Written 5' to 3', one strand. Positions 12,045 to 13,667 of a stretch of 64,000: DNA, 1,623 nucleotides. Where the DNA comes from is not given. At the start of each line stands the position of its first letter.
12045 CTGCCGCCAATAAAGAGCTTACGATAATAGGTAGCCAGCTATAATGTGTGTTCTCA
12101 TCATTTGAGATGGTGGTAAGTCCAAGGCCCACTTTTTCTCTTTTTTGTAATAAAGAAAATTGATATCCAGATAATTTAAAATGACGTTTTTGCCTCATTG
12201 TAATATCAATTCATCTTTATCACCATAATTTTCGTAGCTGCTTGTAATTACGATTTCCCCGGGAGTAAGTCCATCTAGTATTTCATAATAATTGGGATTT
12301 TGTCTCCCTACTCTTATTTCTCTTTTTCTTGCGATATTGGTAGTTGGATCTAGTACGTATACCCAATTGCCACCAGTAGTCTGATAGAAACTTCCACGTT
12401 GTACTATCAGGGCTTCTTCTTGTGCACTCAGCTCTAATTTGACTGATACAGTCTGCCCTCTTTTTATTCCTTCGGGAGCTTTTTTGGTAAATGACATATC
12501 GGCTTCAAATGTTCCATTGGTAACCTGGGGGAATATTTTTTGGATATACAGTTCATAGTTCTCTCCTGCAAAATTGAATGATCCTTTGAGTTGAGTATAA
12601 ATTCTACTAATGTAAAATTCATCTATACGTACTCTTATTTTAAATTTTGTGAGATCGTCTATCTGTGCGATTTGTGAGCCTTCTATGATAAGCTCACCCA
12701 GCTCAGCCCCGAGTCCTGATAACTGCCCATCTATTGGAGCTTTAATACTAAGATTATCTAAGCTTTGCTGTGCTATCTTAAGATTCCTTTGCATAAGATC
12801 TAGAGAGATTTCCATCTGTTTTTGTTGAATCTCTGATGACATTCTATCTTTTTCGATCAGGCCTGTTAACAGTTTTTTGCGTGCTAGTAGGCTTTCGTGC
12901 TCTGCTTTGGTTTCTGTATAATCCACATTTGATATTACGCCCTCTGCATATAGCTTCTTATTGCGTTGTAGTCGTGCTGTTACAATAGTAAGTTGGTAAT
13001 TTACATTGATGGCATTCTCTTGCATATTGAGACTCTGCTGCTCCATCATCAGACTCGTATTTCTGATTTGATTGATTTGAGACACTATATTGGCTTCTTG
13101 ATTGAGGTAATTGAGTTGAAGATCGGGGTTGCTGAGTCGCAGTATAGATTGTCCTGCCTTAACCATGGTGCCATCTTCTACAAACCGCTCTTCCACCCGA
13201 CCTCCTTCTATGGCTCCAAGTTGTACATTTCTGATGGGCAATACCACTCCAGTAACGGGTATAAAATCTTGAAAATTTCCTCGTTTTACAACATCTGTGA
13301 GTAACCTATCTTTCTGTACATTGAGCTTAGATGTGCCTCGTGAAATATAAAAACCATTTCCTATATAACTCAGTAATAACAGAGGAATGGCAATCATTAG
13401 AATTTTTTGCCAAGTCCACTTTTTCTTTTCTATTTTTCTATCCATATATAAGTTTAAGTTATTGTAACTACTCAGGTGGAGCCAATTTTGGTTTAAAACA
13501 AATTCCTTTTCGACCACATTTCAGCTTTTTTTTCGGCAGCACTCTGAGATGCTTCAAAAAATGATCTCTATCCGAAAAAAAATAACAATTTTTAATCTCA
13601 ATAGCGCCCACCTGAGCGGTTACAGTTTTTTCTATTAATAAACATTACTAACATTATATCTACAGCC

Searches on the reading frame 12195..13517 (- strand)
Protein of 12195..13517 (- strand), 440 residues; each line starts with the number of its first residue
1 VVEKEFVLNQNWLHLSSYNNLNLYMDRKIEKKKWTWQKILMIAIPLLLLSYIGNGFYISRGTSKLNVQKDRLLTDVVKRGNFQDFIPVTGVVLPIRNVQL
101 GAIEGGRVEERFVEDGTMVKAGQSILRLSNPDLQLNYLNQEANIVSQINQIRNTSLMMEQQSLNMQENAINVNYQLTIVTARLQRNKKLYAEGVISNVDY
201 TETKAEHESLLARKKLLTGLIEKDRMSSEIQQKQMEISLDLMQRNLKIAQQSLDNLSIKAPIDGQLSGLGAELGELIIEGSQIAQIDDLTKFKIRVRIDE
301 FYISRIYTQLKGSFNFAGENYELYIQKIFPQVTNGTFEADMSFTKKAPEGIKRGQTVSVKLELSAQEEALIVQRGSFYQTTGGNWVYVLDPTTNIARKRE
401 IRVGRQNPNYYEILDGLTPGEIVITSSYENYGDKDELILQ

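Call 61: search_protein_families(library=pfam, proteins=[window:12195-13517:-], max_evalue=0.00001)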
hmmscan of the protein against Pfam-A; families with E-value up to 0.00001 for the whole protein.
window:12195-13517:- (440 aa): 2 families
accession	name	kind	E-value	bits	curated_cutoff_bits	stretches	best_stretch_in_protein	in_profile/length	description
PF13437.12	HlyD_3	-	1.6e-11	45.3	22.2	1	258-348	2-96/106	HlyD family secretion protein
PF16576.10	HlyD_D23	-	2.6e-06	27.3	30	0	105-315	27-168/214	Barrel-sandwich domain of CusB or HlyD membrane-fusion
